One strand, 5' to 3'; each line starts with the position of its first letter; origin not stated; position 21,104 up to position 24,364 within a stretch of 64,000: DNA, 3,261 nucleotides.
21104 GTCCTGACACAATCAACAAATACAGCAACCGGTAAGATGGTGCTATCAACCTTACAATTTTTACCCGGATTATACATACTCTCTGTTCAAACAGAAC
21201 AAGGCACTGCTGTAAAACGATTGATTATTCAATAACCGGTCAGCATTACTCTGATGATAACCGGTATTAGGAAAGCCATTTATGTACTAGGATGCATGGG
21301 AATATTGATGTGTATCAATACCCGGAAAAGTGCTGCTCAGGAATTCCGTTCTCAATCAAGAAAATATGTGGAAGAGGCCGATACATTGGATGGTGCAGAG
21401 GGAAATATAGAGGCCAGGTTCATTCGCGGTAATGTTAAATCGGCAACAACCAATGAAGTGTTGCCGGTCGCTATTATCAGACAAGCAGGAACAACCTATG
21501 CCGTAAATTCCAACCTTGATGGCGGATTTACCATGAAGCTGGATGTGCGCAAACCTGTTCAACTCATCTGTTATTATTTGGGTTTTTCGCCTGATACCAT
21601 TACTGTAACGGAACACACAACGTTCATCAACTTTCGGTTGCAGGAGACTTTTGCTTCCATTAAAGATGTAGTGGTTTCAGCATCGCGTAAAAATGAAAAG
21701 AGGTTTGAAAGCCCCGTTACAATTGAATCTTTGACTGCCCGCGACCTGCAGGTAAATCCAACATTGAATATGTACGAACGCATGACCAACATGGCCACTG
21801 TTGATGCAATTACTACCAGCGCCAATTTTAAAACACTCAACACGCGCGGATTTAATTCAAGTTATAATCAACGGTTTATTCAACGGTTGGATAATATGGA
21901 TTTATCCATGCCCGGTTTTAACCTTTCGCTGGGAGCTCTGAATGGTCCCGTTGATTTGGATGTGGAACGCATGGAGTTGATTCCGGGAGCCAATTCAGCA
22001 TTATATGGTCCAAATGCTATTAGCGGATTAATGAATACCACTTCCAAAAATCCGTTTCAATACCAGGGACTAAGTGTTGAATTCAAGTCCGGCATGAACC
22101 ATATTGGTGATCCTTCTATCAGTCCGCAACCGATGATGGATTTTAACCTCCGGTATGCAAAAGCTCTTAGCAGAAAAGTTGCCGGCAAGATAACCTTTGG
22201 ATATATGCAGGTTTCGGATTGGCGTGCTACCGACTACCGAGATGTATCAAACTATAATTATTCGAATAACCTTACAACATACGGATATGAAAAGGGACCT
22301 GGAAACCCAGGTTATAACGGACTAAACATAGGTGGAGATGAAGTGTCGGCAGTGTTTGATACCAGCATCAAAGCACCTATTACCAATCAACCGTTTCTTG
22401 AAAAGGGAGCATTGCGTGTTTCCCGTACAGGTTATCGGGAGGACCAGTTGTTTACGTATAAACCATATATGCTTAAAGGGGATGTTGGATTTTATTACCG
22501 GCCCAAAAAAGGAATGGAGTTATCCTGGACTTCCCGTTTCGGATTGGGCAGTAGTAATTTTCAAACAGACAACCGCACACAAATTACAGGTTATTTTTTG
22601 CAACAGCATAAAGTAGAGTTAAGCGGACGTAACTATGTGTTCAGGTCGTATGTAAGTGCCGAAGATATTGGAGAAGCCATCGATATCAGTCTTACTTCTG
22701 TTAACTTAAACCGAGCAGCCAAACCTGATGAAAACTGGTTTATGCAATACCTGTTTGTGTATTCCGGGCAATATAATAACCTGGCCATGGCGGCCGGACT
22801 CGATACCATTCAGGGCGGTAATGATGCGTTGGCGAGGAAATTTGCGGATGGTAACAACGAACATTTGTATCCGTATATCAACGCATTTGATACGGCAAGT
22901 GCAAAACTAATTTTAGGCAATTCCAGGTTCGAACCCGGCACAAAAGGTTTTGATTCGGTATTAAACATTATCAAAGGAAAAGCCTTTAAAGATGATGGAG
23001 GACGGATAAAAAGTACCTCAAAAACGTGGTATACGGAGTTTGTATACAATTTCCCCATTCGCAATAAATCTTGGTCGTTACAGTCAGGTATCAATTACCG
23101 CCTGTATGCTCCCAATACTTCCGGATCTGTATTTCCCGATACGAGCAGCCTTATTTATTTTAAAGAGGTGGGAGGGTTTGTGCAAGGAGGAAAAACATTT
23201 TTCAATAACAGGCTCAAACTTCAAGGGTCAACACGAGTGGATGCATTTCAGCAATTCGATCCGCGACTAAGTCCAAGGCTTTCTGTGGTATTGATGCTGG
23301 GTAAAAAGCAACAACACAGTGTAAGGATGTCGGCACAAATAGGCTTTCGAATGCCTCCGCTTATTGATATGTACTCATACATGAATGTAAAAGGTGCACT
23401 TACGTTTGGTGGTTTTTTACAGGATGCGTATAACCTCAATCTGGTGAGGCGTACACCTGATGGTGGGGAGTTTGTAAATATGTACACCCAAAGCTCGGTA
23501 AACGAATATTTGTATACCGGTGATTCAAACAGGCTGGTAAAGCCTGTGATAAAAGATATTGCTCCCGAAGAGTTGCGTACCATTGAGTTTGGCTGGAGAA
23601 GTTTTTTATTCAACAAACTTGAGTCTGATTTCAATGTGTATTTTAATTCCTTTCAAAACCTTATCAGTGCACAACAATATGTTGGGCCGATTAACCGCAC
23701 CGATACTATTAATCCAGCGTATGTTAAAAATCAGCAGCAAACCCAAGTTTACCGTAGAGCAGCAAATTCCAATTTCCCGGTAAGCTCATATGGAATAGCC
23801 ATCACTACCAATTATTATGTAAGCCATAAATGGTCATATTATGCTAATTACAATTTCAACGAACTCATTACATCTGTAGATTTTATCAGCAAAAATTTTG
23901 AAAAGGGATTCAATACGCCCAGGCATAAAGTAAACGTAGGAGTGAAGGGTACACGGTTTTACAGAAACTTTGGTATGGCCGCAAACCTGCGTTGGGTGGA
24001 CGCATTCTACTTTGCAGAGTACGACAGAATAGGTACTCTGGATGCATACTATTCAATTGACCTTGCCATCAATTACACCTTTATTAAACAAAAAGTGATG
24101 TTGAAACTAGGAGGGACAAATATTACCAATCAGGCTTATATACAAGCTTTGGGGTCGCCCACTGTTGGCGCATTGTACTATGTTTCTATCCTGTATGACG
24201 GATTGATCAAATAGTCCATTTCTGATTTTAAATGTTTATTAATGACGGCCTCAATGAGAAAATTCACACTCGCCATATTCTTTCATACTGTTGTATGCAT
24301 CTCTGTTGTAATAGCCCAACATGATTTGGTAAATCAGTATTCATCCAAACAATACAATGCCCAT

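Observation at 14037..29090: Island of five paralogous class III adenylate cyclases with different extracytoplasmic sensor domains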

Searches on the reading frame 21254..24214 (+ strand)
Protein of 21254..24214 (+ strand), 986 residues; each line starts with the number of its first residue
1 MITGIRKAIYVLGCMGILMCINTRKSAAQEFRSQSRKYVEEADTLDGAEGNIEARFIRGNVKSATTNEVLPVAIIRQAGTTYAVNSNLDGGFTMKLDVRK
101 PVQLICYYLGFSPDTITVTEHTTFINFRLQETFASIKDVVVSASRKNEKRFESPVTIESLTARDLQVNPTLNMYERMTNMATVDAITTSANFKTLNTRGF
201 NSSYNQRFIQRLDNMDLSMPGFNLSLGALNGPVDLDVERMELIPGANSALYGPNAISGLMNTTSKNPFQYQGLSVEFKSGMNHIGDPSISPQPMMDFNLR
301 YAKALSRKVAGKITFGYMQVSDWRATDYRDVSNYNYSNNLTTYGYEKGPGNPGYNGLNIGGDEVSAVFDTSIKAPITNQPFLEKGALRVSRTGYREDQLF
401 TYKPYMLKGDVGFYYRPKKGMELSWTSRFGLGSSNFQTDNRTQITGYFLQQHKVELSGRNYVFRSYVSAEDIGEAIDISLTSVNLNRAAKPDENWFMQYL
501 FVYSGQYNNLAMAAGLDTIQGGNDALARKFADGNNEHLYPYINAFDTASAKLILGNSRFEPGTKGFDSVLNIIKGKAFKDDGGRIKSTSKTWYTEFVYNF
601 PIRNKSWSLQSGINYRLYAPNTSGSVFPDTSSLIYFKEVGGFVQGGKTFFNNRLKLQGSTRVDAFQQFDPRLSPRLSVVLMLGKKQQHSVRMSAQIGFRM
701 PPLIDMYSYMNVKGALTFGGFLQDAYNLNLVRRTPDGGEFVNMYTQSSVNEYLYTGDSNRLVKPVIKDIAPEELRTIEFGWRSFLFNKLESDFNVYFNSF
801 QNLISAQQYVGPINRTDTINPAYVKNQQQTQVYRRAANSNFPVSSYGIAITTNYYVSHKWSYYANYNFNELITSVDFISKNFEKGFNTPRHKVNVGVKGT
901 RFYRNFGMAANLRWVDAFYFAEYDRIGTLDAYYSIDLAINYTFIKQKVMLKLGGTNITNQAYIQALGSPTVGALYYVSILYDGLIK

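Call 3: search_protein_families(library=pfam, proteins=[window:21254-24214:+], max_evalue=0.01)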
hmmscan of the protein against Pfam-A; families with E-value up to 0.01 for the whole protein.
window:21254-24214:+ (986 aa): 3 families
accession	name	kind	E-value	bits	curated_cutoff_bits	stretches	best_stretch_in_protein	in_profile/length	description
PF07715.20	Plug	-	7.8e-10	39.7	23.9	1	151-258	3-106/107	TonB-dependent Receptor Plug Domain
PF13715.12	CarbopepD_reg_2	-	1.5e-09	38.2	32.2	1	57-141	1-88/88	CarboxypepD_reg-like domain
PF13620.12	CarboxypepD_reg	-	0.001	19.8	32.3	1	57-129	2-81/82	Carboxypeptidase regulatory-like domain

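Call 19: search_protein_families(library=ncbifam, proteins=[window:21254-24214:+], max_evalue=0.001)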
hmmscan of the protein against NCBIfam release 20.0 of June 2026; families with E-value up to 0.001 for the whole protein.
window:21254-24214:+ (986 aa): 8 families
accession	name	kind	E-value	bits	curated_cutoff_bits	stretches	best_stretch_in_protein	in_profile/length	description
NF053590.1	TonB_dep_TOL0244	equivalog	1.6e-12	46.9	645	1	139-282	14-157/604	TOL_0244 family TonB-dependent receptor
NF010011.0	PRK13484.1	equivalog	3.6e-09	35.5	1197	1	137-265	31-159/682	IreA family TonB-dependent siderophore receptor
NF010010.0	PRK13483.1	equivalog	4.2e-09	35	927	1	131-272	28-171/660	ligand-gated channel protein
NF007478.2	PRK10064.1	equivalog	5.1e-09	34.9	745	1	138-266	32-159/663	catecholate siderophore receptor CirA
TIGR01779.1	TonB-B12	equivalog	2.6e-07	29.6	599.7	1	125-293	17-182/614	TonB-dependent vitamin B12 receptor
NF049945.1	TonB_dep_FCYXU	equivalog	2.1e-06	26.7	825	1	132-278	32-180/697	TonB-dependent receptor, FCYXU motif-type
NF007465.0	PRK10044.1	equivalog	1.6e-05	23.3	803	1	153-283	79-205/726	ferrichrome porin FhuA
NF010038.0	PRK13513.1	equivalog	2.3e-05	23.1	942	0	132-265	31-165/659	ligand-gated channel protein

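Call 47: search_solved_structures(query=window:21254-24214:+, max_evalue=0.001, show_alignments=0)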
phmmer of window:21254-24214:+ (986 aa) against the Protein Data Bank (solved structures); distinct sequences matched with E-value up to 0.001: 3.
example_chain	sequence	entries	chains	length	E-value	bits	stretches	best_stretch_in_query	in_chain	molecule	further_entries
2hdf_A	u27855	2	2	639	2.6e-07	32.4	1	139-267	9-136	Colicin I receptor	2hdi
9nn6_A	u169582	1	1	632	4.2e-07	31.7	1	139-267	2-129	Colicin I receptor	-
6ytc_A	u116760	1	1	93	0.00048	21.6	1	56-142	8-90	TonB-dependent receptor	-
